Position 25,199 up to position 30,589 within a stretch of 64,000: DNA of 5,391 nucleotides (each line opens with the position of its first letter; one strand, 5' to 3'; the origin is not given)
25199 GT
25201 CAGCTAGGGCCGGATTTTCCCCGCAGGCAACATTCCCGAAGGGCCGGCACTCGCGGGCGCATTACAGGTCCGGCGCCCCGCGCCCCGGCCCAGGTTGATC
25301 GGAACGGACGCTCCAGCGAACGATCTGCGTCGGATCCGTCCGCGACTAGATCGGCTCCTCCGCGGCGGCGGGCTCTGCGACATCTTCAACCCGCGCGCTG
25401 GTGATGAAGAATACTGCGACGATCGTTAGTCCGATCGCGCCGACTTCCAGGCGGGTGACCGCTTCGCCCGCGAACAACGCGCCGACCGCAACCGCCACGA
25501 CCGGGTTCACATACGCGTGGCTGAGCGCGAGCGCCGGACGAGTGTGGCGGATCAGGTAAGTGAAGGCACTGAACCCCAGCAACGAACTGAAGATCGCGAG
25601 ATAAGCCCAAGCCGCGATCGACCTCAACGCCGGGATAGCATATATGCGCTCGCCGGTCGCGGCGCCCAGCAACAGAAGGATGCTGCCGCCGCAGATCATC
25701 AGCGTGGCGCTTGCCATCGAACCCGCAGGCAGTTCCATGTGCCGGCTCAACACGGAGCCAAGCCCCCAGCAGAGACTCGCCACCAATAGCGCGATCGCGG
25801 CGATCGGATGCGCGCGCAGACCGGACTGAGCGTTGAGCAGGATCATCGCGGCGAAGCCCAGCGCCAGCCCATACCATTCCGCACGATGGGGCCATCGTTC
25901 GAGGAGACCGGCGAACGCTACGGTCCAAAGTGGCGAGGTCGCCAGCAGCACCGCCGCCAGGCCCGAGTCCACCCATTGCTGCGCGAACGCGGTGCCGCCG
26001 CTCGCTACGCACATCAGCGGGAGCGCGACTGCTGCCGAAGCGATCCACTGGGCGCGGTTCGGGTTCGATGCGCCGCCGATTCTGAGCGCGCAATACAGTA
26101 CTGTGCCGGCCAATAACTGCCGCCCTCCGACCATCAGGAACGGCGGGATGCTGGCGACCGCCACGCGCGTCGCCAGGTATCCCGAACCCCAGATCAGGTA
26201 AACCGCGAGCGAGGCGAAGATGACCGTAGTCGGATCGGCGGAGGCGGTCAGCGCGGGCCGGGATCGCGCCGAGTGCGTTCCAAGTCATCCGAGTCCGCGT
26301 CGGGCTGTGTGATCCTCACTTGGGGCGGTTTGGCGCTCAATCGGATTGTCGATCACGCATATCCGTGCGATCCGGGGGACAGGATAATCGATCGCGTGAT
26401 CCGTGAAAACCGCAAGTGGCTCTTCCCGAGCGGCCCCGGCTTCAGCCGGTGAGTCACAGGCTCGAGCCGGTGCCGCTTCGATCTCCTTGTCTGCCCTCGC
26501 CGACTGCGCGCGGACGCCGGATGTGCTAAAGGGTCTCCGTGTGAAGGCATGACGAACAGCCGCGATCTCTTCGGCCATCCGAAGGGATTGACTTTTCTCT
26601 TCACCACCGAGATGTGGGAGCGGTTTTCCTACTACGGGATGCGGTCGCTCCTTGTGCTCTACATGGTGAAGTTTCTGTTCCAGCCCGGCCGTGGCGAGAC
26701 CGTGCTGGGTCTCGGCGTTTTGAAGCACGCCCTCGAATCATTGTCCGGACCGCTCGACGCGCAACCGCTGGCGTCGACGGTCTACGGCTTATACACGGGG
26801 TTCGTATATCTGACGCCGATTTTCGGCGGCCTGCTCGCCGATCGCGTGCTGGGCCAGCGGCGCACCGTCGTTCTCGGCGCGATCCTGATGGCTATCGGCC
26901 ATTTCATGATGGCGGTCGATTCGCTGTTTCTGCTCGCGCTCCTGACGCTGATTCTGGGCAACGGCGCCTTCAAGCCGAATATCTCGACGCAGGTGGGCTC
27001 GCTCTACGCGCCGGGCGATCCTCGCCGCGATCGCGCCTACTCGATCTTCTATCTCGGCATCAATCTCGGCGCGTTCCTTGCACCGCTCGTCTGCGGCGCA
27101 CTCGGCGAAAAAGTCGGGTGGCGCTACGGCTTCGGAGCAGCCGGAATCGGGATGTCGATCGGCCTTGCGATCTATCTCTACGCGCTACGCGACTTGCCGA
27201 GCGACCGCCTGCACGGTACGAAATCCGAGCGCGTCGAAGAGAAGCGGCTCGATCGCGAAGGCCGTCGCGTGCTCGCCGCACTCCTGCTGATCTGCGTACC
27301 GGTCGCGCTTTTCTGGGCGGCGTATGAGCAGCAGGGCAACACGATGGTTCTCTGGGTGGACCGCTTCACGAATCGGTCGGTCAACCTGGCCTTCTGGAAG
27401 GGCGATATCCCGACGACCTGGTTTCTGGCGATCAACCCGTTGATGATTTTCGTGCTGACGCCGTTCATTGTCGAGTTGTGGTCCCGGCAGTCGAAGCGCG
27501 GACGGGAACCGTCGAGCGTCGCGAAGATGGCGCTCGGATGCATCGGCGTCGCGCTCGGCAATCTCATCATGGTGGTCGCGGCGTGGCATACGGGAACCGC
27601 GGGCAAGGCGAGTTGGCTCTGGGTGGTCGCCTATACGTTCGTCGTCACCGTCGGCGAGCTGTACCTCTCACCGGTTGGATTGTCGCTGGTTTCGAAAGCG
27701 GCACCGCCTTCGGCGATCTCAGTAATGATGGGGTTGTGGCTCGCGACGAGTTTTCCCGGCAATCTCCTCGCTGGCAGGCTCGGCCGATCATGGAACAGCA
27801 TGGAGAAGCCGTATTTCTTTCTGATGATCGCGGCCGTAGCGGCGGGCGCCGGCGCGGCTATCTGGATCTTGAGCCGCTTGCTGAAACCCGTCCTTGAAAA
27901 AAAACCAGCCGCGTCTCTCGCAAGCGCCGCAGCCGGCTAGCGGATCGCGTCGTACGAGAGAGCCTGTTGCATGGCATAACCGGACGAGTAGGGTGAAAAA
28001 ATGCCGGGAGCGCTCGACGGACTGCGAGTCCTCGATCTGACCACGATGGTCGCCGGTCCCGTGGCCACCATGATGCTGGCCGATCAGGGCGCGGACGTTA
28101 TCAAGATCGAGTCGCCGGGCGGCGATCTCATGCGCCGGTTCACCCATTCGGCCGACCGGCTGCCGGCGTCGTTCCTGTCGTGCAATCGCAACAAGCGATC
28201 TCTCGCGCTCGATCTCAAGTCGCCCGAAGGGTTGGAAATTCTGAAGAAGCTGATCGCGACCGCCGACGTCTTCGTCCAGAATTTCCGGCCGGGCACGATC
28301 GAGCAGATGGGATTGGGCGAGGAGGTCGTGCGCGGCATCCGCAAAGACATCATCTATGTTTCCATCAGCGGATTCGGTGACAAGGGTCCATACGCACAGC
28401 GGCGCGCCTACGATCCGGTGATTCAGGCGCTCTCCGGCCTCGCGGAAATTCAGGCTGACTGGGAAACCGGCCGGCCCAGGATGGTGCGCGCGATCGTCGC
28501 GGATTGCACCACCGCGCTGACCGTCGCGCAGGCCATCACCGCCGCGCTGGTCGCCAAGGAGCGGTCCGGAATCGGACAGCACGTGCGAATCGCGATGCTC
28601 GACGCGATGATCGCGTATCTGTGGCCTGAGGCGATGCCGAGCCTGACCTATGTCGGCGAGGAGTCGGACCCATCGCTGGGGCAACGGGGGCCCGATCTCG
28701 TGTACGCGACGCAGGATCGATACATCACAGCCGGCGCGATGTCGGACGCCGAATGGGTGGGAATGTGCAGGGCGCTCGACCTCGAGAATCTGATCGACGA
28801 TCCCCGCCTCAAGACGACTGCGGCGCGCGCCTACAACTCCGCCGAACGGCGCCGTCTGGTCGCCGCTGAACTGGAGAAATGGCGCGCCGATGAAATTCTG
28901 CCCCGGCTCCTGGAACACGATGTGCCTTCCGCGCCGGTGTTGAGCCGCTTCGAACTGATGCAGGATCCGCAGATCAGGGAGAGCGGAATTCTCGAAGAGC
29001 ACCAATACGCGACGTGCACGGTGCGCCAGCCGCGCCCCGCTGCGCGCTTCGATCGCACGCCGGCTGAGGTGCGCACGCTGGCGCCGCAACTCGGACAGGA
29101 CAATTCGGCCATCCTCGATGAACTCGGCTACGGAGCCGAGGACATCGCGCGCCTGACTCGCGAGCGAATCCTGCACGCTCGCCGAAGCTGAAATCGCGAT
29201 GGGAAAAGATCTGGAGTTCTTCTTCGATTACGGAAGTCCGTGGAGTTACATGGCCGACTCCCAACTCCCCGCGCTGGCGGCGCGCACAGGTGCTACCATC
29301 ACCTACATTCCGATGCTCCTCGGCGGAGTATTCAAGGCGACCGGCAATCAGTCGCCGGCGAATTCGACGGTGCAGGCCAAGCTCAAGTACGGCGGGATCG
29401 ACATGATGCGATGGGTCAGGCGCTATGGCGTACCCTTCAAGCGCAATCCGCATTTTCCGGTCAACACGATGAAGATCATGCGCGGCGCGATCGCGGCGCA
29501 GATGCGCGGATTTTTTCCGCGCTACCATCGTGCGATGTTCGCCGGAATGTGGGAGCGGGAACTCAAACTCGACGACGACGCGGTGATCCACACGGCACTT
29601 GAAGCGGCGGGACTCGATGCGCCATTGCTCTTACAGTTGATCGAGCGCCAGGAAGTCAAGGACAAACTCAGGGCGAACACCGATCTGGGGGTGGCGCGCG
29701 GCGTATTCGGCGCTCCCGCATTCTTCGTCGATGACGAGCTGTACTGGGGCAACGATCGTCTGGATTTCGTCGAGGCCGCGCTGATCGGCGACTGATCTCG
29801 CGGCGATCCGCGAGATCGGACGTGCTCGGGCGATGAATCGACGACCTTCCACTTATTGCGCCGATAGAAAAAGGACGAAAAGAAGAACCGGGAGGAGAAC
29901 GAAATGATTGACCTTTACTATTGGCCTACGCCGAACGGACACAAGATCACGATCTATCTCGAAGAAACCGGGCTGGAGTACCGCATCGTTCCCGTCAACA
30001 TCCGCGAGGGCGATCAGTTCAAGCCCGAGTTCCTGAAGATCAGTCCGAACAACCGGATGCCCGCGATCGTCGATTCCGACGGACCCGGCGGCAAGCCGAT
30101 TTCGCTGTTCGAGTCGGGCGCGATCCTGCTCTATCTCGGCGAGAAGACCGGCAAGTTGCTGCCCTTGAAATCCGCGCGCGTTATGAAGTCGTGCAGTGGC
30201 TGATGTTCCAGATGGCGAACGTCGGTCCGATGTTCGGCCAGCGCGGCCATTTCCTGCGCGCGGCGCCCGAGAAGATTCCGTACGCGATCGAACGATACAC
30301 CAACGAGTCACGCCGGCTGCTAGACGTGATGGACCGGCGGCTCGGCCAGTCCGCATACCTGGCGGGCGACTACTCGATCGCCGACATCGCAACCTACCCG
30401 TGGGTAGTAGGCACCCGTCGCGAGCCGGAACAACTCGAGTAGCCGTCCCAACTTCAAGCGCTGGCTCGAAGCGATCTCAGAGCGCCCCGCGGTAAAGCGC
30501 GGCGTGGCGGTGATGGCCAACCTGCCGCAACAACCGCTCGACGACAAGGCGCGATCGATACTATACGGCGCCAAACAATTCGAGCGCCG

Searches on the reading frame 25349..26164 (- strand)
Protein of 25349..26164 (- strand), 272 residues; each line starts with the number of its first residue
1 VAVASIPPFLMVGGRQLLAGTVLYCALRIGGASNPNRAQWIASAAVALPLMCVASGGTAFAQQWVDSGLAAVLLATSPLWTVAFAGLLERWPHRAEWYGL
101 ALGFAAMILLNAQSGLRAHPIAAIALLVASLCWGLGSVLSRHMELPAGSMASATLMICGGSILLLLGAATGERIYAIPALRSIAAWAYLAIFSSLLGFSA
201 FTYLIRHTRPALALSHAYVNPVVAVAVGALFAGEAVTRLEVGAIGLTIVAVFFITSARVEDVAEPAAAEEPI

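Call 43: search_protein_families(library=pfam, max_evalue=0.001, proteins=[window:25349-26164:-])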
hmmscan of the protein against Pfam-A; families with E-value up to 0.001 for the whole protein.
window:25349-26164:- (272 aa): 1 family
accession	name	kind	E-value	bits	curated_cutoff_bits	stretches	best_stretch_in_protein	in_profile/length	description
PF00892.27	EamA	-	5.5e-26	91.9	28.2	2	122-255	3-134/135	EamA-like transporter family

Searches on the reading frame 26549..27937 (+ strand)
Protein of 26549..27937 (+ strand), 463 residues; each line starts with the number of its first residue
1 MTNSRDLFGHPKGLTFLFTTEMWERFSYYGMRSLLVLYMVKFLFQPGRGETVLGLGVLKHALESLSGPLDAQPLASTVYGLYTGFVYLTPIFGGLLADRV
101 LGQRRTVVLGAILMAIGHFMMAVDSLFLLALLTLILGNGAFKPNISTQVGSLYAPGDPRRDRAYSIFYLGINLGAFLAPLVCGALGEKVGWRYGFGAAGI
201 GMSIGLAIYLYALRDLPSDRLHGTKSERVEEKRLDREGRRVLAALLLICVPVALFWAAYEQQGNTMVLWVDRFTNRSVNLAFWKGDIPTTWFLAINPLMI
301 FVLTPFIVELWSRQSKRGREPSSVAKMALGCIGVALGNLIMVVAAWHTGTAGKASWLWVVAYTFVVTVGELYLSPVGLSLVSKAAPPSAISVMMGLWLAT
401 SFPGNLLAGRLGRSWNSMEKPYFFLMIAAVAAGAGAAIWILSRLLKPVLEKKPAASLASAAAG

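Call 43: search_protein_families(library=pfam, max_evalue=0.001, proteins=[window:26549-27937:+])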
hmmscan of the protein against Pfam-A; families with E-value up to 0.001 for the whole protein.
window:26549-27937:+ (463 aa): 2 families
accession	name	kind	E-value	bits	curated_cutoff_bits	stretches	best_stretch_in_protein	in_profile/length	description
PF00854.27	PTR2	-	1.2e-56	192.7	27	2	105-211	2-120/392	POT family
PF07690.21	MFS_1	-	1.2e-24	87.3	33.4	1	74-397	33-335/347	Major Facilitator Superfamily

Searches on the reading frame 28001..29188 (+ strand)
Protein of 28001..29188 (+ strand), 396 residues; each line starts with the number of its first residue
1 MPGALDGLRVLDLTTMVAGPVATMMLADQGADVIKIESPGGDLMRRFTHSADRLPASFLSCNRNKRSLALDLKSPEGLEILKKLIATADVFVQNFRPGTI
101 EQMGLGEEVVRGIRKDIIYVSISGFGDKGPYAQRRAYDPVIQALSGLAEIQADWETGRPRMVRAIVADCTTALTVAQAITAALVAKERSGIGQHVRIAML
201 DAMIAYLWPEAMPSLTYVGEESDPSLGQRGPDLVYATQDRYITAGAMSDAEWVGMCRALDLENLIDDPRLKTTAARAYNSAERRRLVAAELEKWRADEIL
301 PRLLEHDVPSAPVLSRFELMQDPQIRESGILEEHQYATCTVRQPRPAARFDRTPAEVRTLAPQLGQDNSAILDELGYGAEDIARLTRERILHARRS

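Call 43: search_protein_families(library=pfam, max_evalue=0.001, proteins=[window:28001-29188:+])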
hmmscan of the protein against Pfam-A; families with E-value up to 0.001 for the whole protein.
window:28001-29188:+ (396 aa): 1 family
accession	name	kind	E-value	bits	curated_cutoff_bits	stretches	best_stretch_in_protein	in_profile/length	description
PF02515.22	CoA_transf_3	-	1.3e-110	370.5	23.3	1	5-368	1-366/366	CoA-transferase family III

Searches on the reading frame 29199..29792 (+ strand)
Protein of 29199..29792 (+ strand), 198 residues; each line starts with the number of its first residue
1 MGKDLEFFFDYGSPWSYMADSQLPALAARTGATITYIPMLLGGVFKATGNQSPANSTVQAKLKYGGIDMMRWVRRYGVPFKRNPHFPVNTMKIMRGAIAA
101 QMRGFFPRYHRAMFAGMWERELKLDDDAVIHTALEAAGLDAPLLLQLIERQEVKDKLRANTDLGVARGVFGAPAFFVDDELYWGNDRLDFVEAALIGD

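Call 43: search_protein_families(library=pfam, max_evalue=0.001, proteins=[window:29199-29792:+])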
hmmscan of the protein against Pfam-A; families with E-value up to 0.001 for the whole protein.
window:29199-29792:+ (198 aa): 1 family
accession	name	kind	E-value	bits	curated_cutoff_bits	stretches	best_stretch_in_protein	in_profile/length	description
PF01323.26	DSBA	-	1.1e-44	153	25.6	1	5-195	2-190/191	DSBA-like thioredoxin domain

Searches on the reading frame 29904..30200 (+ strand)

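Call 43: search_protein_families(library=pfam, max_evalue=0.001, proteins=[window:29904-30200:+])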
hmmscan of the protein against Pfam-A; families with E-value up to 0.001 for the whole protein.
window:29904-30200:+ (99 aa): 3 families
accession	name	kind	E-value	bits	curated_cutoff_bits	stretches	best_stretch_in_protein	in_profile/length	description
PF02798.26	GST_N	-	4.6e-16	59.3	20.9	1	4-79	5-75/76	Glutathione S-transferase, N-terminal domain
PF13409.12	GST_N_2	-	4.5e-14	53.2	25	1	10-80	3-69/70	Glutathione S-transferase, N-terminal domain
PF13417.12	GST_N_3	-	4.4e-11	43.4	22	1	4-82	1-71/75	Glutathione S-transferase, N-terminal domain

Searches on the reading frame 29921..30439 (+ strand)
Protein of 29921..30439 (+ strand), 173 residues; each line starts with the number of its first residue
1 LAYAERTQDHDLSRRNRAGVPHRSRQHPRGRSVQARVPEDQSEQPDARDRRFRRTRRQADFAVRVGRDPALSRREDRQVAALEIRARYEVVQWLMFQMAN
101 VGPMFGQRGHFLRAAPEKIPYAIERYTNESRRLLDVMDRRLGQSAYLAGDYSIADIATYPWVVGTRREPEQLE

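Call 43: search_protein_families(library=pfam, max_evalue=0.001, proteins=[window:29921-30439:+])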
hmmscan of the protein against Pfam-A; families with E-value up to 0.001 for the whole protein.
window:29921-30439:+ (173 aa): 1 family
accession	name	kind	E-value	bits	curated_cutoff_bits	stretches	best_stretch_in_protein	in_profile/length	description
PF13410.11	GST_C_2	-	5.1e-05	23.7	24.9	1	121-164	2-46/69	Glutathione S-transferase, C-terminal domain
